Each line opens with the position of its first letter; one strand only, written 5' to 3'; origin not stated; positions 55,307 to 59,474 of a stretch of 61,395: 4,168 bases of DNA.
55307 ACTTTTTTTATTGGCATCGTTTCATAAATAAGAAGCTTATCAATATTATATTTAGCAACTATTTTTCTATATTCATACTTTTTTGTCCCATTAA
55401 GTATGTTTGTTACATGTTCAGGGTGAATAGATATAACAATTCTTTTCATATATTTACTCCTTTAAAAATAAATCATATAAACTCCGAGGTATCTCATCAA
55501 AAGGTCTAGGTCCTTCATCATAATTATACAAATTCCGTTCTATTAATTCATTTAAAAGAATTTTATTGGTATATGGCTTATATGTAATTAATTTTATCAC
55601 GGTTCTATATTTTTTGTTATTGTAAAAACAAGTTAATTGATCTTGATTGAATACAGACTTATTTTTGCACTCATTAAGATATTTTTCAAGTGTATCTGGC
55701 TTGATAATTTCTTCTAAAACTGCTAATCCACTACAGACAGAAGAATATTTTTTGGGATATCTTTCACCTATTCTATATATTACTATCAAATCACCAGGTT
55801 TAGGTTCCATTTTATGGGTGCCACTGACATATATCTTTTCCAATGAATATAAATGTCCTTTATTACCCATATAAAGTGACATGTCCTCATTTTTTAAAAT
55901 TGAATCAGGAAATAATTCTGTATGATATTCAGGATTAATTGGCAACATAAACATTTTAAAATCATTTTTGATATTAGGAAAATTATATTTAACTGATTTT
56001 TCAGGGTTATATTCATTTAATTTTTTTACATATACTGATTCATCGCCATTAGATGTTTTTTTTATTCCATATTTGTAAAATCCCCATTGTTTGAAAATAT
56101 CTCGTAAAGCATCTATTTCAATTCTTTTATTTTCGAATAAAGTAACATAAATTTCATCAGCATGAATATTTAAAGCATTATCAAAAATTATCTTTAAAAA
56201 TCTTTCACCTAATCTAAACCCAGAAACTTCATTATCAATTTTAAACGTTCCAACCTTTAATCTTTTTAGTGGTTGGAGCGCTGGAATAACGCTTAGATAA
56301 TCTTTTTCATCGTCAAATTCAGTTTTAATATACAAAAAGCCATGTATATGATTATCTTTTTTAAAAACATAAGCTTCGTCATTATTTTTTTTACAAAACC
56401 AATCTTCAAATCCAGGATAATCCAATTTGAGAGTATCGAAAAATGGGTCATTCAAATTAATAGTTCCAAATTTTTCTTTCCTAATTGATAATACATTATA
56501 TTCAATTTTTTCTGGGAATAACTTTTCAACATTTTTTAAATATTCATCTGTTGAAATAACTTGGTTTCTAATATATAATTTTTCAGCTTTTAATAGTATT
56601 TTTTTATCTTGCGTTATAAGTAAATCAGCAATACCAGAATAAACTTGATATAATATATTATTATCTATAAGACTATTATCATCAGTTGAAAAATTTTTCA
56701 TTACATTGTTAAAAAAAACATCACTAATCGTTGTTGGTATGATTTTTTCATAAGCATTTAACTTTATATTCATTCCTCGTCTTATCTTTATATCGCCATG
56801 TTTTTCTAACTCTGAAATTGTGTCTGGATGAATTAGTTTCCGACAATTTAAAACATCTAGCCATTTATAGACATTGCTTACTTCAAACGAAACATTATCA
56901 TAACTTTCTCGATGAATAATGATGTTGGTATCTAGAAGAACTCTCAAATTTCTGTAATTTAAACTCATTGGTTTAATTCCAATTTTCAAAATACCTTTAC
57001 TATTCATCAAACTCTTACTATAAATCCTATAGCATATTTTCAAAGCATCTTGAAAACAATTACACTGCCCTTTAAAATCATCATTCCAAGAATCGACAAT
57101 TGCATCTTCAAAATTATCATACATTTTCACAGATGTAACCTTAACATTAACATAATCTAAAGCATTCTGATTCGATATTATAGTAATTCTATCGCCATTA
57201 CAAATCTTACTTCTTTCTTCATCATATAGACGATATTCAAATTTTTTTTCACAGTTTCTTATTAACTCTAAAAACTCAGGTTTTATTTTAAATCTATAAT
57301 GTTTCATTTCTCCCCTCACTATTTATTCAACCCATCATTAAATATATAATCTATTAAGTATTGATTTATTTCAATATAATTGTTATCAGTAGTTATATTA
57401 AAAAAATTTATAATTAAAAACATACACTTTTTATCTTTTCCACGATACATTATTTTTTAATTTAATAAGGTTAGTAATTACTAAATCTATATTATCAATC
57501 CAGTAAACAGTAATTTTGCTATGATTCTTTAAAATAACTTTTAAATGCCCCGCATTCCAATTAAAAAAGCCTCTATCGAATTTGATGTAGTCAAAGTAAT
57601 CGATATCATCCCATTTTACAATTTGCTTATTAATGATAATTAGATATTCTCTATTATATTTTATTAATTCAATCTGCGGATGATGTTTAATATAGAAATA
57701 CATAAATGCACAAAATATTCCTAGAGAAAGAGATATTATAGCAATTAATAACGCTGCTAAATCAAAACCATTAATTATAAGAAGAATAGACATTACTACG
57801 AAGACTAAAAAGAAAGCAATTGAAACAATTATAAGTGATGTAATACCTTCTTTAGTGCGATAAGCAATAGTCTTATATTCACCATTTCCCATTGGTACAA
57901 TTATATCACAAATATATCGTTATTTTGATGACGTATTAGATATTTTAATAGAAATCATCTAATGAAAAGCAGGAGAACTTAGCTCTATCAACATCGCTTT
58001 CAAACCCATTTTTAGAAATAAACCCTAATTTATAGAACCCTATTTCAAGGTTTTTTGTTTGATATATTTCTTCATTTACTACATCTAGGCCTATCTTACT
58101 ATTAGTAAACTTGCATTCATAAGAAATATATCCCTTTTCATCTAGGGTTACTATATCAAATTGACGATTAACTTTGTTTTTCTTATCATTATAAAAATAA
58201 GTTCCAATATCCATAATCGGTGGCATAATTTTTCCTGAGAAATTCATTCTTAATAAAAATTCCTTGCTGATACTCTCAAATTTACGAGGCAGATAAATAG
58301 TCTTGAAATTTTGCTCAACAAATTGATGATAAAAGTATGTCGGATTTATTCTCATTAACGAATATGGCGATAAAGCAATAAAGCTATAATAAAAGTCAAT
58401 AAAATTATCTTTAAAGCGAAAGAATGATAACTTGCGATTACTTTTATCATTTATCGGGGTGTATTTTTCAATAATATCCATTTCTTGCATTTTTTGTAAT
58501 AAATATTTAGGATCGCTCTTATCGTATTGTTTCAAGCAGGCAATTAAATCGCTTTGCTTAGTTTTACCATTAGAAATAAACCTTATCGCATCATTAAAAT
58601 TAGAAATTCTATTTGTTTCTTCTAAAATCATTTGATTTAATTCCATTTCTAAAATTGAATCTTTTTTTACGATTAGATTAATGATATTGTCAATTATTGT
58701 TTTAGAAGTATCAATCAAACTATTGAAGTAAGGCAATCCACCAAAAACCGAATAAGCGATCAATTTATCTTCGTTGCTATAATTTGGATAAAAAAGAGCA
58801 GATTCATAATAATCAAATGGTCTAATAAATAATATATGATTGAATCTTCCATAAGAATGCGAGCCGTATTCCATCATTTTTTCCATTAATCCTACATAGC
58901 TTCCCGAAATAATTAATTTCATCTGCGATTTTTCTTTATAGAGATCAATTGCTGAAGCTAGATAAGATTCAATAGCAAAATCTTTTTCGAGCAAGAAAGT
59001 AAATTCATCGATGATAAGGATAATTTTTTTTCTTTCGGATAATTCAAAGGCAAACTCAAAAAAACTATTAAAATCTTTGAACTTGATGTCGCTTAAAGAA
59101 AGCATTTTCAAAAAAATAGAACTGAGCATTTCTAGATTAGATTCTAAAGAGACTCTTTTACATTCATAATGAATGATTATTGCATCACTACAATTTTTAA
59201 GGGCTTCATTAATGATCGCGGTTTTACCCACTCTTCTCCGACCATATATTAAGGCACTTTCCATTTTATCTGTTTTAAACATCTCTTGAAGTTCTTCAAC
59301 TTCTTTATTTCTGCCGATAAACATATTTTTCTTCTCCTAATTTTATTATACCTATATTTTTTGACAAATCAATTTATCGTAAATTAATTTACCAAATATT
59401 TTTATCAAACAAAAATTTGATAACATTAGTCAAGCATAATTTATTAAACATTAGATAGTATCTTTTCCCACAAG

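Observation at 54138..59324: AT-rich island encoding an ASCH-PIN-GNAT-PUA multidomain protein, a second ASCH protein, an FRG protein and a DUF234 ATPase next to type I R-M genes: candidate RNA-targeting defence module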

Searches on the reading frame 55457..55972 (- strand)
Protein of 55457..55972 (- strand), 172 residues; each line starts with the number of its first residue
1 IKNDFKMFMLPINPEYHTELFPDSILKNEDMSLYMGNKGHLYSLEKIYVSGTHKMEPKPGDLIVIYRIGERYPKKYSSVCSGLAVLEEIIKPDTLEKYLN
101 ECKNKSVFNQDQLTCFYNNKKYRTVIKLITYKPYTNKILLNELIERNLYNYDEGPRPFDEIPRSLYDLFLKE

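Call 35: search_solved_structures(query=A3, max_evalue=10, show_alignments=2)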
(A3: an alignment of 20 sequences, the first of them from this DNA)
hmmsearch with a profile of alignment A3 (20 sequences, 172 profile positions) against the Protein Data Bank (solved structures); distinct sequences matched with E-value up to 10: 2.
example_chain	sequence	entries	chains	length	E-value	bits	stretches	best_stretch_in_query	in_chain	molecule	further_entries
6nf5_L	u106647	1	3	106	1.7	11.3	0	56-103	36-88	BG18-like precursor HMP1 fragment antigen binding light chain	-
6nfc_L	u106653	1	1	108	2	11.1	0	56-103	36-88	BG18-like precursor HMP42 fragment antigen binding light chain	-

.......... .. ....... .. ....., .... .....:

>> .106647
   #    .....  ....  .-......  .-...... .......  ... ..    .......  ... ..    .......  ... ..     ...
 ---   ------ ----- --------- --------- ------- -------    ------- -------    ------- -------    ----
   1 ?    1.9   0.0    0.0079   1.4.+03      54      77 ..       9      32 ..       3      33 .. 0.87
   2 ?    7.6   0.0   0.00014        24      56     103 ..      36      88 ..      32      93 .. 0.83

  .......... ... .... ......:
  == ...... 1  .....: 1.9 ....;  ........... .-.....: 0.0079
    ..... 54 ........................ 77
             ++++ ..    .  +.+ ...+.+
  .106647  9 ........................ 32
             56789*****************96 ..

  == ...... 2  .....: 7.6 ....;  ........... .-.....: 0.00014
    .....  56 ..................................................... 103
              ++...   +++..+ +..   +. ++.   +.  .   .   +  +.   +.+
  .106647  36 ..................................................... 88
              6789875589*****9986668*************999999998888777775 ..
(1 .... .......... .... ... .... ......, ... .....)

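Call 37: search_protein_families(library=pfam, alignment_id=A3, max_evalue=10)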
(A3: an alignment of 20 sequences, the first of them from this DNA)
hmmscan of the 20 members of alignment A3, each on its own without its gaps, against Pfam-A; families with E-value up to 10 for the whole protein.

A. member 1, seq(172 aa): 1 family
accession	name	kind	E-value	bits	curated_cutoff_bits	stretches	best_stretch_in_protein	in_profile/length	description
PF23282.1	WHD_ROQ1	-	0.24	12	24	1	101-151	4-52/76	Disease resistance protein Roq1-like, winged-helix domain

B. families by the number of members that match (of 20 scanned): 12 families
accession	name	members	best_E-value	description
PF01878.24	EVE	11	1.3e-05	EVE domain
PF07788.17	PDDEXK_10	2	0.093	PD-(D/E)XK nuclease superfamily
PF14223.13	Retrotran_gag_2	1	0.0065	gag-polypeptide of LTR copia-type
PF05796.17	Chordopox_G2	1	0.011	Chordopoxvirus protein G2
PF21099.2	POLQ_helical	1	0.026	DNA_pol_Q helicase like region helical domain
PF18607.7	HTH_54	1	0.037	ParA helix turn helix domain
PF19133.5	DUF5816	1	0.047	Family of unknown function (DUF5816)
PF00887.24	ACBP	1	0.07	Acyl CoA binding protein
PF04033.18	DUF365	1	0.1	Domain of unknown function (DUF365)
PF14489.11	QueF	1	0.11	QueF-like protein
PF23719.1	VapB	1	0.12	Antitoxin VapB-like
PF23282.1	WHD_ROQ1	1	0.24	Disease resistance protein Roq1-like, winged-helix domain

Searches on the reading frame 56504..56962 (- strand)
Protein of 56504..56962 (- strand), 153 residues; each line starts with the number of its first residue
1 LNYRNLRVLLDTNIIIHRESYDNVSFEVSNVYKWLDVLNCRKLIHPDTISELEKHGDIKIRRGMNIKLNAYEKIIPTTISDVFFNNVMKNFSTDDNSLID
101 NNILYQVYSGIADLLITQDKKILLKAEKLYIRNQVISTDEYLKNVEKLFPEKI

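Call 34: search_solved_structures(query=A2, max_evalue=10, show_alignments=2)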
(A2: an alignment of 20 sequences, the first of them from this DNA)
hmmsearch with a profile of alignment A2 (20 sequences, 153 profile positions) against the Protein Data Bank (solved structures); distinct sequences matched with E-value up to 10: 2.
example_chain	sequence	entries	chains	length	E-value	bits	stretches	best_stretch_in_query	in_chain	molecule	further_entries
8fmw_AF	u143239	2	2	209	0.11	15.9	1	69-150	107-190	50S ribosomal protein L4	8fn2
6nvx_B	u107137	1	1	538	6.4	10.1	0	41-104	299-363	penicillin G acylase, beta-subunit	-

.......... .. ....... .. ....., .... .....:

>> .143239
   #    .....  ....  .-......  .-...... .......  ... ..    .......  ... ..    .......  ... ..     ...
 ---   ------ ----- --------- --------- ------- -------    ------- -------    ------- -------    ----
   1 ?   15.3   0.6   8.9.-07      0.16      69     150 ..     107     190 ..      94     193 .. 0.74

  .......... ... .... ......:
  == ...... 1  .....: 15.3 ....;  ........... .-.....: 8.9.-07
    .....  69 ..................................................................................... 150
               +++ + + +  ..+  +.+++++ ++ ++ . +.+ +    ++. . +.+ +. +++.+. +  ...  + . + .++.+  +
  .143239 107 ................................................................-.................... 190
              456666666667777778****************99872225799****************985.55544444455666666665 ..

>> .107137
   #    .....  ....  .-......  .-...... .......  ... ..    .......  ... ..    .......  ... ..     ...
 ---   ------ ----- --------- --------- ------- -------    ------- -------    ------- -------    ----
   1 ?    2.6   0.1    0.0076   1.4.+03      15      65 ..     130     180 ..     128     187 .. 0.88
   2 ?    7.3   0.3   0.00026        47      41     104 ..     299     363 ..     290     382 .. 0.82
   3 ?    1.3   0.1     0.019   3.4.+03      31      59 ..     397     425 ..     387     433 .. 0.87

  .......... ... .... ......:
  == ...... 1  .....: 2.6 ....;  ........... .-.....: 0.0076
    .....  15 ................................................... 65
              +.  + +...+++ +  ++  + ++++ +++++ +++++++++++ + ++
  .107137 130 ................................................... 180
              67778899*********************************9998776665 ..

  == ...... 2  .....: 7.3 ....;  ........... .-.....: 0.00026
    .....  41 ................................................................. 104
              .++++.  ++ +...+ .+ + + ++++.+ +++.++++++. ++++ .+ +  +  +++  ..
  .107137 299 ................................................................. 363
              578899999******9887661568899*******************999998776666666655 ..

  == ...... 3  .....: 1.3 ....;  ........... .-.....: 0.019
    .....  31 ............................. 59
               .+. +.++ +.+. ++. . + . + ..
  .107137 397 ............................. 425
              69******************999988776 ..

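Call 36: search_protein_families(library=pfam, alignment_id=A2, max_evalue=10)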
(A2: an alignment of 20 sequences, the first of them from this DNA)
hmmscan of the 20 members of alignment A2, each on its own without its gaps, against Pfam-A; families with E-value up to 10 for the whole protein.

A. member 1, seq(153 aa): 0 families

B. families by the number of members that match (of 20 scanned): 20 families
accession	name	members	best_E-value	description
PF13470.12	PIN_3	9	0.00074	PIN domain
PF13638.12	PIN_4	6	0.0011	PIN domain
PF16289.11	PIN_12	2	0.0085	PIN domain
PF18862.6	ApeA_NTD1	1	0.013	ApeA N-terminal domain 1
PF08745.17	PIN_5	1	0.017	PINc domain ribonuclease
PF11637.13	UvsW-1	1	0.026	UvsW.1 domain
PF10130.15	PIN_2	1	0.031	PIN domain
PF00651.37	BTB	1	0.037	BTB/POZ domain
PF01850.27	PIN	1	0.052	PIN domain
PF12513.15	SUV3_C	1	0.059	ATP-dependent RNA helicase SUV3 C-terminal domain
PF06188.17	HrpE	1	0.09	HrpE/YscL/FliH and V-type ATPase subunit E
PF20922.3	Anamorsin_N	1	0.1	Anamorsin, N-terminal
PF09403.15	FadA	1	0.12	Adhesion protein FadA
PF15927.10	Casc1_N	1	0.13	Cancer susceptibility candidate 1 N-terminus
PF09633.15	DUF2023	1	0.13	Protein of unknown function (DUF2023)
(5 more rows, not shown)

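Call 49: predict_structure(alignment_id=A2)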
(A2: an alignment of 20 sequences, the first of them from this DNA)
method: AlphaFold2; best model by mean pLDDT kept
length: 153 residues; sequences in the alignment: 20
mean_pLDDT: 87.2   pTM: 0.83
mean pLDDT of the five models: 87.2, 86.7, 86.0, 85.7, 85.2
residues with pLDDT >= 90: 86; 70-90: 54; 50-70: 13; < 50: 0
segments of 3 or more residues with pLDDT < 50: none
pLDDT, mean of each block of 10 residues (from residue 1): 91 81 79 94 89 73 70 86 93 84 93 95 96 96 93 76
secondary structure, 60 per line:
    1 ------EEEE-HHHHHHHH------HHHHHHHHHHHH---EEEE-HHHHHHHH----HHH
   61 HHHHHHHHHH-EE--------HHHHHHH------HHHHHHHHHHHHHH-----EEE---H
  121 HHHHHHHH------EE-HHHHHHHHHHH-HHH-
elements in order: E7-10 H12-19 H26-37 E41-44 H46-53 H58-70 H82-88 H95-108 E114-116 H120-128 H138-148

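Call 53: fold_search(model_id=the predicted structure, library=pdb)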
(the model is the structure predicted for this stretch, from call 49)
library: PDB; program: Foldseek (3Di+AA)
matches with E <= 10: 921; with E <= 0.001: 5
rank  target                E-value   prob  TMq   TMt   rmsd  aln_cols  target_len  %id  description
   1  9n7b_SL               4.3e-04  1.00  0.51  0.56   3.9       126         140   19  SSU processome maturation and disassembly, State O (released 2025-10-29)
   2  5k8j_B                4.6e-04  1.00  0.55  0.65   4.4       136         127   17  Structure of Caulobacter crescentus VapBC1 (apo form) (released 2016-12-28)
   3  9n6v_SL               5.2e-04  1.00  0.51  0.46   4.0       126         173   19  SSU processome maturation and disassembly, State A (released 2025-11-05)
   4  7mqa_SL               5.2e-04  1.00  0.51  0.45   4.1       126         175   20  Cryo-EM structure of the human SSU processome, state post-A1 (released 2021-09-22)
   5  7mq8_SL               6.6e-04  1.00  0.49  0.41   5.0       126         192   21  Cryo-EM structure of the human SSU processome, state pre-A1 (released 2021-09-22)
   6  6zqg_UX               1.0e-03  1.00  0.47  0.49   5.3       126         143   20  Cryo-EM structure of the 90S pre-ribosome from Saccharomyces cerevisiae, state Dis-C (released 2020-09-23)
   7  9n73_SL               1.1e-03  1.00  0.52  0.53   3.9       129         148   19  SSU processome maturation and disassembly, State G (released 2025-10-29)
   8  4chg_A                1.1e-03  1.00  0.54  0.60   4.6       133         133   13  Crystal structure of VapBC15 complex from Mycobacterium tuberculosis (released 2014-11-12)
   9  6ke6_5K               1.1e-03  1.00  0.48  0.43   5.7       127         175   17  3.4 angstrom cryo-EM structure of yeast 90S small subunit preribosome (released 2020-08-05)
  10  9n7a_SL               1.5e-03  1.00  0.51  0.54   4.5       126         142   19  SSU processome maturation and disassembly, State N (released 2025-11-05)
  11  5oql_P                1.5e-03  1.00  0.51  0.42   4.2       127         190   17  Cryo-EM structure of the 90S pre-ribosome from Chaetomium thermophilum (released 2017-10-11)
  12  6zqd_UX               1.7e-03  1.00  0.50  0.46   4.4       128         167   17  Cryo-EM structure of the 90S pre-ribosome from Saccharomyces cerevisiae, state Post-A1 (released 2020-09-23)
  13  7d4i_5K               1.9e-03  1.00  0.50  0.51   5.3       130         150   15  Cryo-EM structure of 90S small ribosomal precursors complex with the DEAH-box RNA helicase Dhr1 (State F) (released 2021-10-06)
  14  6lqs_5K               2.0e-03  1.00  0.49  0.45   5.4       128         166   19  Cryo-EM structure of 90S small subunit preribosomes in transition states (State D) (released 2020-09-16)
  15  5yz4                  2.2e-03  1.00  0.49  0.55   4.6       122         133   20  Structure of the PIN domain endonuclease Utp24 (released 2018-12-19)
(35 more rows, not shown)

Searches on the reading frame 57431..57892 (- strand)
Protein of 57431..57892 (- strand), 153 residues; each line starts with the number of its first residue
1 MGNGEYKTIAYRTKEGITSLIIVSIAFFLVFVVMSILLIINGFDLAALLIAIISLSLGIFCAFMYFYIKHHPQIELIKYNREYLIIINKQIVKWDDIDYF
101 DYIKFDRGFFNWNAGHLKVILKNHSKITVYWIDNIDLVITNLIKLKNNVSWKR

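Call 3: search_protein_families(library=pfam, proteins=[window:57431-57892:-], max_evalue=0.1)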
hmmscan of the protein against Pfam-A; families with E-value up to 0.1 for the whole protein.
window:57431-57892:- (153 aa): 0 families

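Call 4: search_protein_families(library=padloc, proteins=[window:57431-57892:-], max_evalue=0.1)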
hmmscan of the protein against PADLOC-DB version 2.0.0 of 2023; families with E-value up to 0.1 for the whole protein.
window:57431-57892:- (153 aa): 0 families

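Call 5: search_protein_families(library=ncbifam, proteins=[window:57431-57892:-], max_evalue=0.1)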
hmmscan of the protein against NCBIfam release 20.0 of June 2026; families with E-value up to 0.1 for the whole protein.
window:57431-57892:- (153 aa): 1 family
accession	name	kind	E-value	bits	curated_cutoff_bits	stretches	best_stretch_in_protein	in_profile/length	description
NF041635.1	STM3941_fam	subfamily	0.00094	19.1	40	1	23-106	7-96/157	STM3941 family protein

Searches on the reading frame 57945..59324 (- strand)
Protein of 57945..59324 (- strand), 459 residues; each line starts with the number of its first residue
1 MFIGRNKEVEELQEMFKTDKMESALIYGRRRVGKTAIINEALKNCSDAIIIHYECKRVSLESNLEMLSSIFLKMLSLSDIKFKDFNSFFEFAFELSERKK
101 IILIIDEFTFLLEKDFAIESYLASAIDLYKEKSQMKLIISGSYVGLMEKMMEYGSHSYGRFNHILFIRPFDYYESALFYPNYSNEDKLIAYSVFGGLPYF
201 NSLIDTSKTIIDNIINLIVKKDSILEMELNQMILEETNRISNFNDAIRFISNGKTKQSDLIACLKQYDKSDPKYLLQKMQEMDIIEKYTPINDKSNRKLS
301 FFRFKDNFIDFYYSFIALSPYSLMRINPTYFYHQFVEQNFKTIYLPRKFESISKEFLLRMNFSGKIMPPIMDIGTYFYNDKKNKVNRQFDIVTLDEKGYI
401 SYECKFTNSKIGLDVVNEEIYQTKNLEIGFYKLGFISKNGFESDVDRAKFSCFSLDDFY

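Call 3: search_protein_families(library=pfam, proteins=[window:57945-59324:-], max_evalue=0.1)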
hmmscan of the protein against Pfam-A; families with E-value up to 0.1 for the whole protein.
window:57945-59324:- (459 aa): 7 families
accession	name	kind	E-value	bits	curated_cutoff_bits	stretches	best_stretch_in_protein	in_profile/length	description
PF01637.24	ATPase_2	-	5.5e-18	66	33.2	1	2-199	1-220/225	ATPase domain predominantly from Archaea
PF03008.20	DUF234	-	5.9e-10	39.9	22.5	1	313-409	2-92/100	Archaea bacterial proteins of unknown function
PF13173.12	AAA_14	-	4.5e-07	30.4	27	1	24-174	5-127/129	AAA domain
PF13191.12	AAA_16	-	2.6e-05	25.2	32.6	1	2-59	2-62/167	AAA ATPase domain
PF13401.12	AAA_22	-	0.0014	19.3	27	1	23-146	7-126/130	AAA domain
PF05621.17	TniB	-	0.0014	18.5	22.4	1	8-44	22-58/189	Bacterial TniB protein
PF00004.35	AAA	-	0.0026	18.6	21.2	1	25-149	2-116/131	ATPase family associated with various cellular activities (AAA)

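Call 4: search_protein_families(library=padloc, proteins=[window:57945-59324:-], max_evalue=0.1)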
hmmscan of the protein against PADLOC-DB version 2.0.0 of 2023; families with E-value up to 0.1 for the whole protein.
window:57945-59324:- (459 aa): 5 families
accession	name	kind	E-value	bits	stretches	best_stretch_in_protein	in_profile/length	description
PDLC04984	PDC-S27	-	4.6e-36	122.7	1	2-418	4-424/474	-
PDLC04985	PDC-S27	-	1.5e-17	61.7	1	2-329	6-342/484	-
PDLC04791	PDC-S01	-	8.6e-07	26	1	6-227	4-201/395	-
PDLC04789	PDC-S01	-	2.5e-06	24.8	1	11-227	9-190/375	-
PDLC04140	mad8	-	0.0034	14.9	0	18-48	24-54/314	mads_8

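Call 5: search_protein_families(library=ncbifam, proteins=[window:57945-59324:-], max_evalue=0.1)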
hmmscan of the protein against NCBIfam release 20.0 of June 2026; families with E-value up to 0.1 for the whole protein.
window:57945-59324:- (459 aa): 1 family
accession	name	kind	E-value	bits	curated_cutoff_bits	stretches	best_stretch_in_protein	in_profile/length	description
TIGR02928.1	TIGR02928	subfamily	0.052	12.4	181.3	1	4-112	19-142/366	orc1/cdc6 family replication initiation protein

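Call 70: find_related_loci(query=window:57945-59324:-, collection=metagenome_contigs, flank=5000)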
Query window:57945-59324:- (459 aa) in metagenome_contigs; peptide patterns used: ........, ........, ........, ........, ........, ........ (x = any residue, [..] = any of these).
112 stretches matched a pattern; 18 encode a relative of the query (tblastn E <= 1e-3); 18 distinct loci.
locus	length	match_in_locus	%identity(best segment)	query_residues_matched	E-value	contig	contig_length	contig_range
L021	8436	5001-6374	57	1-459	1e-164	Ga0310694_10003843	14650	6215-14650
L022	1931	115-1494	53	1-459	9e-172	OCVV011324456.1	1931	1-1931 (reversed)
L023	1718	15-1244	57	50-459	9e-158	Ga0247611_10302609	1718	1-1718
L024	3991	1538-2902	39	2-459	7e-102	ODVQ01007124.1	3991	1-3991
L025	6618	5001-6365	39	2-459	8e-101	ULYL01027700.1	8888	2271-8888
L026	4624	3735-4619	58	1-296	4e-99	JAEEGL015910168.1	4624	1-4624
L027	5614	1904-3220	38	1-441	2e-97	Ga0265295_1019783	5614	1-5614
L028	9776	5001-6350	36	1-459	4e-84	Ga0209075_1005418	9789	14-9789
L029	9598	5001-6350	36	1-459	4e-84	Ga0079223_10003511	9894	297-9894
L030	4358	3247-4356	36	1-377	2e-69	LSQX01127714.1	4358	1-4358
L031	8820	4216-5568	32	1-459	1e-66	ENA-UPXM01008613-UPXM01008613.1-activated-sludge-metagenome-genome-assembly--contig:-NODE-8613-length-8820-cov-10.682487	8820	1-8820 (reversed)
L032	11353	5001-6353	32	1-459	2e-66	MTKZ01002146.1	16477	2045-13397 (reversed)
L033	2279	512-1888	29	1-459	1e-42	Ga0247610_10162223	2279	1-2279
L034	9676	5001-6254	28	2-415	2e-38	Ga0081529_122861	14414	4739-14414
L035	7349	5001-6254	29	2-415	2e-37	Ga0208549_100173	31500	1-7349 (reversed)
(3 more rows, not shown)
